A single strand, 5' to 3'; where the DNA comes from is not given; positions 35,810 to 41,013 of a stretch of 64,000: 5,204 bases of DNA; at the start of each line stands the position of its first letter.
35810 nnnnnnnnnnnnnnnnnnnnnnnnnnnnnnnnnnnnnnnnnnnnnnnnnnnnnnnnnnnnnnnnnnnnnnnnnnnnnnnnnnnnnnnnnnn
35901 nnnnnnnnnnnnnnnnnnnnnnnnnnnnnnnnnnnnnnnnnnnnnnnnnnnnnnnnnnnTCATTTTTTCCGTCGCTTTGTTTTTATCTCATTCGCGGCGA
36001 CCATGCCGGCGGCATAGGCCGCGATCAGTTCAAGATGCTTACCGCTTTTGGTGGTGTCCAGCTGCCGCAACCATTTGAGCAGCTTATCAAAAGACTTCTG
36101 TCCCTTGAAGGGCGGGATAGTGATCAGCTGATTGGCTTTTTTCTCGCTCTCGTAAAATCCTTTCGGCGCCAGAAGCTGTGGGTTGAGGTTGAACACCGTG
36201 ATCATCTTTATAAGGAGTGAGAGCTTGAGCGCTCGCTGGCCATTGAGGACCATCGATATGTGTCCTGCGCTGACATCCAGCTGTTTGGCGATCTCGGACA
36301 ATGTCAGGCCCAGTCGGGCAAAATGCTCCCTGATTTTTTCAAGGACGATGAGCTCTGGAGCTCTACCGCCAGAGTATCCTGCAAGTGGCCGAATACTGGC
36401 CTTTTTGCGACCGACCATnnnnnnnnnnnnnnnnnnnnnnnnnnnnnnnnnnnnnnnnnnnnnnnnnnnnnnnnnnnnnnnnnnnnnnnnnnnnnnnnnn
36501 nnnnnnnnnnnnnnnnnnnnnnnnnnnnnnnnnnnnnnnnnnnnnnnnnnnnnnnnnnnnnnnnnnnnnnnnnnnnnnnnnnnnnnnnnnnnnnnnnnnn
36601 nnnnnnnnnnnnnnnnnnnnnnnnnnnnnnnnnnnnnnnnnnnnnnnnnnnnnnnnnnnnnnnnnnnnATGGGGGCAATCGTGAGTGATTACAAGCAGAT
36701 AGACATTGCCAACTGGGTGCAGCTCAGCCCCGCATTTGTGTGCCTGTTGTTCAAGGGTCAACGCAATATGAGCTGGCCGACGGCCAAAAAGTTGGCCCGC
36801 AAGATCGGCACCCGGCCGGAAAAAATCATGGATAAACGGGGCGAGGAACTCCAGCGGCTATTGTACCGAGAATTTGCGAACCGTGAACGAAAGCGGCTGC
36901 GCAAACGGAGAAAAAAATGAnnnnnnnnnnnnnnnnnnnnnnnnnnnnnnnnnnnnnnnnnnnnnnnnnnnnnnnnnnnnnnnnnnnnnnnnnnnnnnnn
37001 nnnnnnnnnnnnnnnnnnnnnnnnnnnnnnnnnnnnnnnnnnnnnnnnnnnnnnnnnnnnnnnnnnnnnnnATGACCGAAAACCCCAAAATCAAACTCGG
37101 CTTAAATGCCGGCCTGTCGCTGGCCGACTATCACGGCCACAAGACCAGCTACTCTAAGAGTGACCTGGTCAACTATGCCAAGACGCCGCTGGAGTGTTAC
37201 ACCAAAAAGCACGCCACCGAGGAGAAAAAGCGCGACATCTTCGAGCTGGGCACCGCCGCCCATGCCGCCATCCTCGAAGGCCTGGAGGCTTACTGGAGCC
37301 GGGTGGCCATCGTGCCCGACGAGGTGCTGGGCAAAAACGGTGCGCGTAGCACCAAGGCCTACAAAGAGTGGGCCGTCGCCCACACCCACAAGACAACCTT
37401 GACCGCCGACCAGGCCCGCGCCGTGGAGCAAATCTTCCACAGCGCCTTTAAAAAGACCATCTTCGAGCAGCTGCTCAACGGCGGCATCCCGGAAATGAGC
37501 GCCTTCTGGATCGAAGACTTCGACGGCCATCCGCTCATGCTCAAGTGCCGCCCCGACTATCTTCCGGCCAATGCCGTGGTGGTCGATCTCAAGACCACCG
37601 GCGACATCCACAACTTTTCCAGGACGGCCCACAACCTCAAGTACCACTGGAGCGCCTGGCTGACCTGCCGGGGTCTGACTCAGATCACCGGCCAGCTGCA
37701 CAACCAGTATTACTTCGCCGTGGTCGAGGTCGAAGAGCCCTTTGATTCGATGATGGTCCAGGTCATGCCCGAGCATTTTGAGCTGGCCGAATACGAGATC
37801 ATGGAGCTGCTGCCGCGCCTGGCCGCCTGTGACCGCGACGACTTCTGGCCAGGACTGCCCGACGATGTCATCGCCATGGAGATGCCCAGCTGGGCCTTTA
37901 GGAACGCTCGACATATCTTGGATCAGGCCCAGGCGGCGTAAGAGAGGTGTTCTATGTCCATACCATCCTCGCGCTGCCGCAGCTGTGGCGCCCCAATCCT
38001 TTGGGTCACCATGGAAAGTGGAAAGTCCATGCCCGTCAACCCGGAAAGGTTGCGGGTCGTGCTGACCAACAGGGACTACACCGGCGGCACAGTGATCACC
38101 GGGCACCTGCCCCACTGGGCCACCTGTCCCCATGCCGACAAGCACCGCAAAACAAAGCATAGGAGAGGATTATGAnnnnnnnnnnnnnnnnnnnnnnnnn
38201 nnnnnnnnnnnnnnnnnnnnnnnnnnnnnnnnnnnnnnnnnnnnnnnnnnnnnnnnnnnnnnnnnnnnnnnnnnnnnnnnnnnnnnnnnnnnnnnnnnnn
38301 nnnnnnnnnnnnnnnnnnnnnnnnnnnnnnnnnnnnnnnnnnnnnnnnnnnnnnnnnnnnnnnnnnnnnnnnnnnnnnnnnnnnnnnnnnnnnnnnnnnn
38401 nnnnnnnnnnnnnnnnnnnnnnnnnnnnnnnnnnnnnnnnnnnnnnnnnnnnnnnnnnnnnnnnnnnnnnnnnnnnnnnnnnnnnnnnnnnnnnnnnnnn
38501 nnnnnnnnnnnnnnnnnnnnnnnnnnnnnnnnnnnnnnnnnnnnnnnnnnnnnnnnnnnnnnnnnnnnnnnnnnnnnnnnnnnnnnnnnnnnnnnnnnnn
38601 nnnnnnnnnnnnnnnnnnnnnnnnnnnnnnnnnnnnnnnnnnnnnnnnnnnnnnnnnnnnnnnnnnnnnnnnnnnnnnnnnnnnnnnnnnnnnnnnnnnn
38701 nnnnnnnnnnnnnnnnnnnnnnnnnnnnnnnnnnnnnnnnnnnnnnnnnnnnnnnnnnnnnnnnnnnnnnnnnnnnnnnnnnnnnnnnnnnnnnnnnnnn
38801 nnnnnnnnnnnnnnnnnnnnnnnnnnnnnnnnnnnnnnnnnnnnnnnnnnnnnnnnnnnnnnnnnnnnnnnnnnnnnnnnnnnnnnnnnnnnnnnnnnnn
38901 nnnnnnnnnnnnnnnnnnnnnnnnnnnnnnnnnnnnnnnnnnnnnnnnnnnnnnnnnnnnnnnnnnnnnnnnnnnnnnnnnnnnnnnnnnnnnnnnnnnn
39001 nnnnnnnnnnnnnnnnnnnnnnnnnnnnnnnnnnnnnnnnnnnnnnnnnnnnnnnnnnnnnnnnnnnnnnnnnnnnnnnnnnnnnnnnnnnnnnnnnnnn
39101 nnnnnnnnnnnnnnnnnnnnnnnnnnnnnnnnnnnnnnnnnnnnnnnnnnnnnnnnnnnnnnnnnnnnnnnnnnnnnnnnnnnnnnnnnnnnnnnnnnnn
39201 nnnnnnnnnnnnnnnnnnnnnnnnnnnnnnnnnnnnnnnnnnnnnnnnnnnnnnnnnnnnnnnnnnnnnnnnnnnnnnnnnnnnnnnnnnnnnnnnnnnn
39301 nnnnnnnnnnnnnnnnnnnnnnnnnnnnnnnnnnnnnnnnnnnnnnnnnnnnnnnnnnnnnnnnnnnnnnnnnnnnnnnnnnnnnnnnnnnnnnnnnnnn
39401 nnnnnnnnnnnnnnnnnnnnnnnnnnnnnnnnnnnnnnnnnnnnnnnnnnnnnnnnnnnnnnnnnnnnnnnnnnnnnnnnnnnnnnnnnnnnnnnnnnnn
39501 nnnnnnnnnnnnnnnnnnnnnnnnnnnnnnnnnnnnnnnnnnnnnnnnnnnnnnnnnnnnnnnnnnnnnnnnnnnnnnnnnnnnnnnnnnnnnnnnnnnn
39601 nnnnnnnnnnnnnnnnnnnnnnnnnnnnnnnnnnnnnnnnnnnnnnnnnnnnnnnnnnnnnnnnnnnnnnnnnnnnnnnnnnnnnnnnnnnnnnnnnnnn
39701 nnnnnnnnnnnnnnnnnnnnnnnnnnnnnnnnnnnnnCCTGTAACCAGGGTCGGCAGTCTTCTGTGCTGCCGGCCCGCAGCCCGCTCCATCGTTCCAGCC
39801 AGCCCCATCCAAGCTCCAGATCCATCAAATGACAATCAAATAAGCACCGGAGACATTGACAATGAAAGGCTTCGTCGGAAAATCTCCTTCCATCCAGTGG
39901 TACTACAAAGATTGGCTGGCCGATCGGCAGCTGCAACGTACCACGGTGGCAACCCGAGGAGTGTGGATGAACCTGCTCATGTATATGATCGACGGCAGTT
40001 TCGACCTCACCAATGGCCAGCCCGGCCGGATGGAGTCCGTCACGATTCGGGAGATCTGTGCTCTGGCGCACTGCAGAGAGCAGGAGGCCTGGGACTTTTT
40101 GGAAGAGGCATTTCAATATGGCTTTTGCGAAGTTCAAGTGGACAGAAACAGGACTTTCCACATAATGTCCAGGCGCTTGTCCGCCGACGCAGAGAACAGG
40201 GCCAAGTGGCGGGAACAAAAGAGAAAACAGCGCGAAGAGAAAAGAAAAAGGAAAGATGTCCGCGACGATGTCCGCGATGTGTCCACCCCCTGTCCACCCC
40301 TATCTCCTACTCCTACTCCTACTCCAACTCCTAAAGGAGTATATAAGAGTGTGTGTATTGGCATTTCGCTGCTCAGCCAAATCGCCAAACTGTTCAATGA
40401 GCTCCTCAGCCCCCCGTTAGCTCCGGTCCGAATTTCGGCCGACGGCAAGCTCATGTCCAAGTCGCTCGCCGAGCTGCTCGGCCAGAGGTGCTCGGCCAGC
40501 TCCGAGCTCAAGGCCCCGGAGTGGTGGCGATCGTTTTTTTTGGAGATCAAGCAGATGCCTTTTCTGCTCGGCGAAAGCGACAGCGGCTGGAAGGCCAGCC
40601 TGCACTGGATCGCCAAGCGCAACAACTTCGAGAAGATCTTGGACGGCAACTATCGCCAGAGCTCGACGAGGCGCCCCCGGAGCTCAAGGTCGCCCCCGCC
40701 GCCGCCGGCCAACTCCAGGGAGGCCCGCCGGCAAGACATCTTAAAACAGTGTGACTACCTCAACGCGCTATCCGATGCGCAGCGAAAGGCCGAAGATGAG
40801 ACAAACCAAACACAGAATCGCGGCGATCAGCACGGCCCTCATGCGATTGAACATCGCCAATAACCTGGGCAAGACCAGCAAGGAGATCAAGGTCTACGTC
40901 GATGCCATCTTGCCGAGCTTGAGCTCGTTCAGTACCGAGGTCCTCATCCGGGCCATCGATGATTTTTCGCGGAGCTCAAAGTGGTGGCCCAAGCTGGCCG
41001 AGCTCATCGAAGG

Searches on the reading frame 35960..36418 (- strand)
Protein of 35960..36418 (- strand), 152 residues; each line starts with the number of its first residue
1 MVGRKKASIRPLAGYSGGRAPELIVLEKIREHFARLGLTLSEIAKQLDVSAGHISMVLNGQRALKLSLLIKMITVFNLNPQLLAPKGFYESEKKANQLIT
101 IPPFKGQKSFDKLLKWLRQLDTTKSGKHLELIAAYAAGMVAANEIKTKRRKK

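Call 3: search_protein_families(library=pfam, proteins=[window:35960-36418:-], max_evalue=0.1)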
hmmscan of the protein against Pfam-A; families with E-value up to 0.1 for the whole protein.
window:35960-36418:- (152 aa): 6 families
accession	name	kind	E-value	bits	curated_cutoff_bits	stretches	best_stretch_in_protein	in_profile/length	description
PF01381.28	HTH_3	-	1.4e-09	38.2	23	1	28-82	3-54/55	Helix-turn-helix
PF13560.12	HTH_31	-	4.2e-05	24.2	27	1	34-84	11-62/64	Helix-turn-helix domain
PF04545.22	Sigma70_r4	-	0.00047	20.1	24.1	1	37-57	20-40/50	Sigma-70, region 4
PF10078.15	DUF2316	-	0.006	17.3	26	1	28-59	14-45/89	Uncharacterized protein conserved in bacteria (DUF2316)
PF22083.2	I-HmuI_NUMOD-like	-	0.027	14.5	27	1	42-62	17-37/46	DNA endonuclease I-HmuI-like, NUMOD-like domain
PF12844.13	HTH_19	-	0.031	14.6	30.2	1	27-83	5-58/64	Helix-turn-helix domain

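Call 4: search_protein_families(library=phrogs, proteins=[window:35960-36418:-], max_evalue=0.1)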
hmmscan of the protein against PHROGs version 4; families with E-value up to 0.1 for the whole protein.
window:35960-36418:- (152 aa): 16 families
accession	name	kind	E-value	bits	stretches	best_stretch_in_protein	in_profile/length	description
phrog_1373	-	transcription regulation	2e-08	35.4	1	21-102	60-141/166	transcriptional regulator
phrog_8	-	transcription regulation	5.5e-07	30.4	1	26-116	121-241/346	transcriptional regulator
phrog_3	-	transcription regulation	1.5e-06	29.2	1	26-103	90-168/430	transcriptional repressor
phrog_4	-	transcription regulation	3e-05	24.2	1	26-104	138-205/400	transcriptional repressor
phrog_1728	-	transcription regulation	3.8e-05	23.8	1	25-80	4-59/380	transcriptional regulator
phrog_925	-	DNA, RNA and nucleotide metabolism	5.7e-05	23.8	1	25-62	5-42/67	HTH DNA binding protein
phrog_2439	-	transcription regulation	0.0001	22.3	1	27-87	10-70/367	transcriptional regulator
phrog_1468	-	transcription regulation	0.0003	21.4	1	28-62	11-45/67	transcriptional repressor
phrog_296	-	integration and excision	0.00058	19.7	1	26-73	229-276/626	DNA transposition protein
phrog_3642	-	DNA, RNA and nucleotide metabolism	0.0041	18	1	28-77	14-61/79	HTH DNA binding protein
phrog_4779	-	transcription regulation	0.0071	17.8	1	27-63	5-41/98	transcriptional regulator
phrog_1381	-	moron, auxiliary metabolic gene and host takeover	0.0083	16.5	1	29-80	17-69/264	plasmid antitoxin with HTH domain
phrog_7241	-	transcription regulation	0.014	16.4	1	35-83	72-120/122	transcriptional regulator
phrog_2339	-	DNA, RNA and nucleotide metabolism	0.019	15.9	1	27-75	28-77/98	HTH DNA binding protein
phrog_2967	-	transcription regulation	0.023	15.3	1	27-84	13-70/225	transcriptional regulator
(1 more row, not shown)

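Call 5: search_protein_families(library=padloc, proteins=[window:35960-36418:-], max_evalue=1)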
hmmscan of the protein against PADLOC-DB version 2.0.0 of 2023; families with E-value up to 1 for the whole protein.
window:35960-36418:- (152 aa): 8 families
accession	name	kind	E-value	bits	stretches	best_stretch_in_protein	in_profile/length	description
PDLC02926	HTH_VI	-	2.9e-06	25.4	1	35-83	12-60/92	-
PDLC04775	PDC-M69A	-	0.00034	19.1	1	27-86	10-70/113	-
PDLC03947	RmrA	-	0.00054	16.9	1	24-114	11-95/383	-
PDLC04757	PDC-M64B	-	0.0014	16.6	1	23-76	28-81/128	-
PDLC04760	PDC-M64C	-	0.002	16.5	1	24-76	26-78/93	-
PDLC04758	PDC-M64B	-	0.015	13.8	1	24-78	30-84/123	-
PDLC03954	RmrA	-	0.019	11.9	1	34-85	20-71/380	-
PDLC04142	capH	-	0.024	13.7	1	25-64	7-46/103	capH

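Call 26: search_protein_families(library=ncbifam, proteins=[window:35960-36418:-], max_evalue=0.1)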
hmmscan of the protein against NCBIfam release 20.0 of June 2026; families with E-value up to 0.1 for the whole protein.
window:35960-36418:- (152 aa): 5 families
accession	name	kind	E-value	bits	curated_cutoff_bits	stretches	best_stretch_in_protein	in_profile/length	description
TIGR02607.1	antidote_HigA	equivalog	1.6e-06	27.8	47.7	1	31-82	14-65/81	HigA family addiction module antitoxin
TIGR04111.1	BcepMu_gp16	hypoth_equivalog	1.5e-05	24.8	34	1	27-62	3-38/55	phage-associated protein, BcepMu gp16 family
NF038310.1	lysogeny_AimR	equivalog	0.00036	19.7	70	1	33-79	5-51/365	AimR family lysis-lysogeny pheromone receptor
TIGR03070.1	couple_hipB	subfamily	0.00059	19.7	71.65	1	29-78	7-56/58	type II toxin-antitoxin system Y4mF family antitoxin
TIGR02937.1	sigma70-ECF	superfamily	0.017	14.8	42.9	1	36-58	132-154/165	sigma-70 family RNA polymerase sigma factor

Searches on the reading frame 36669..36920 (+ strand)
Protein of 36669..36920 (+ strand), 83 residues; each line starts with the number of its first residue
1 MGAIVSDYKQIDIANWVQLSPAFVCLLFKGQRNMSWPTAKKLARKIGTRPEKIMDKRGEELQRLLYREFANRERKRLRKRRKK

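Call 3: search_protein_families(library=pfam, proteins=[window:36669-36920:+], max_evalue=0.1)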
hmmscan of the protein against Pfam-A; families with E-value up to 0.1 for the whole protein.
window:36669-36920:+ (83 aa): 1 family
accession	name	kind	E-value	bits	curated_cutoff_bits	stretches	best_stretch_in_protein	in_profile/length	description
PF08867.16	FRG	-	0.098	14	25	0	26-81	3-52/94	FRG domain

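Call 4: search_protein_families(library=phrogs, proteins=[window:36669-36920:+], max_evalue=0.1)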
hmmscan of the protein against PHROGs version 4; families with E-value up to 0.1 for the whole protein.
window:36669-36920:+ (83 aa): 2 families
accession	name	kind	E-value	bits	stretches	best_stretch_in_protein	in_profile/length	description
phrog_5736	-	transcription regulation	0.0045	18.1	1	6-57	18-68/133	transcriptional regulator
phrog_8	-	transcription regulation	0.0061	17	1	7-62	170-224/346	transcriptional regulator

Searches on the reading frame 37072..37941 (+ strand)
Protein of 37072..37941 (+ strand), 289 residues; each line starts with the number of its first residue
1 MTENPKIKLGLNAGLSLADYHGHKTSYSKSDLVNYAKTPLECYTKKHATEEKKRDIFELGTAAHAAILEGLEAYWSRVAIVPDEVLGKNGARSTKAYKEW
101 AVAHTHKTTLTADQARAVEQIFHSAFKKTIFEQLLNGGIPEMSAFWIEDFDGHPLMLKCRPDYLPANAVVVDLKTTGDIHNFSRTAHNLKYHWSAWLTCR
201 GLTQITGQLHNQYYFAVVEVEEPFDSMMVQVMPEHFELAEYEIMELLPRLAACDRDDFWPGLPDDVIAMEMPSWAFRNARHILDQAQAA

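Call 3: search_protein_families(library=pfam, proteins=[window:37072-37941:+], max_evalue=0.1)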
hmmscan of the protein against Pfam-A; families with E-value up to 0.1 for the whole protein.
window:37072-37941:+ (289 aa): 1 family
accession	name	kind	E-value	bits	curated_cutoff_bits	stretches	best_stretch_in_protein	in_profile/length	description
PF12684.13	DUF3799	-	6.8e-21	75.5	26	1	28-261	1-222/233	PDDEXK-like domain of unknown function (DUF3799)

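Call 4: search_protein_families(library=phrogs, proteins=[window:37072-37941:+], max_evalue=0.1)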
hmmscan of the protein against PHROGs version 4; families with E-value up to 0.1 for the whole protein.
window:37072-37941:+ (289 aa): 2 families
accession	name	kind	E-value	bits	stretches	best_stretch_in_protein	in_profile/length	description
phrog_412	-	DNA, RNA and nucleotide metabolism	1.1e-54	187.4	1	4-287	133-418/440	exonuclease VIII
phrog_607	-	DNA, RNA and nucleotide metabolism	3.5e-15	56.3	1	69-276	701-869/883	exonuclease VII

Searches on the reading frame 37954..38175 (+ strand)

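Call 97: search_protein_families(library=pfam, proteins=[window:37954-38175:+], max_evalue=0.01)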
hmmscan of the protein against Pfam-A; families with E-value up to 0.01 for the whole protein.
window:37954-38175:+ (73 aa): 1 family
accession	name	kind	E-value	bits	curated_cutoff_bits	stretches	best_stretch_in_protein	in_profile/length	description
PF19561.4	DUF6083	-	0.0035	17.5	27.1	0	5-34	19-48/112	Family of unknown function (DUF6083)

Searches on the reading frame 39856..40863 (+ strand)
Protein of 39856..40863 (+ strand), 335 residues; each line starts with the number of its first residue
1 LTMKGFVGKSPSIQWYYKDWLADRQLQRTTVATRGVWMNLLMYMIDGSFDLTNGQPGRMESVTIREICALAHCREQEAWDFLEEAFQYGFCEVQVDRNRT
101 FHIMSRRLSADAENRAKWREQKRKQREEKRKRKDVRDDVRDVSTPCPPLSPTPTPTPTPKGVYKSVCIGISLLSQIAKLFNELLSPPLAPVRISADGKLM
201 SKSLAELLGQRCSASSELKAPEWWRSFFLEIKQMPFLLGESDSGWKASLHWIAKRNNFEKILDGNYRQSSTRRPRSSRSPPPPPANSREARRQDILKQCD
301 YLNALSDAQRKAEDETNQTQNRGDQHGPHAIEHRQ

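Call 26: search_protein_families(library=ncbifam, proteins=[window:39856-40863:+], max_evalue=0.1)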
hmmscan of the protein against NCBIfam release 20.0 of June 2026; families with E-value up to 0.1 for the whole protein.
window:39856-40863:+ (335 aa): 0 families

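Call 33: search_protein_families(library=pfam, proteins=[window:39856-40863:+], max_evalue=0.01)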
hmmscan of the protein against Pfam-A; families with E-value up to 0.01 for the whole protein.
window:39856-40863:+ (335 aa): 0 families

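Call 63: search_protein_families(library=phrogs, proteins=[window:39856-40863:+], max_evalue=0.001)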
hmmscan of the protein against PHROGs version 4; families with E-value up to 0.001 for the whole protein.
window:39856-40863:+ (335 aa): 6 families
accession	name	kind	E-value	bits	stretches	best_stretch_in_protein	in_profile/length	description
phrog_10469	-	DNA, RNA and nucleotide metabolism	1.3e-09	38.8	1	221-268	227-274/305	DnaD-like helicase loader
phrog_5810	-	DNA, RNA and nucleotide metabolism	1.5e-08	35.6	1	175-266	173-266/268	replication initiation protein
phrog_19658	-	DNA, RNA and nucleotide metabolism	1.8e-07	32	1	224-270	207-253/283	replication initiation protein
phrog_345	-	DNA, RNA and nucleotide metabolism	2.7e-06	28.3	1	219-269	239-292/297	replication initiation O-like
phrog_22470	-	DNA, RNA and nucleotide metabolism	1.4e-05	25.1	0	219-267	286-339/340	replication protein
phrog_21472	-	unknown function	5.9e-05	23.8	1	220-271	245-296/299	-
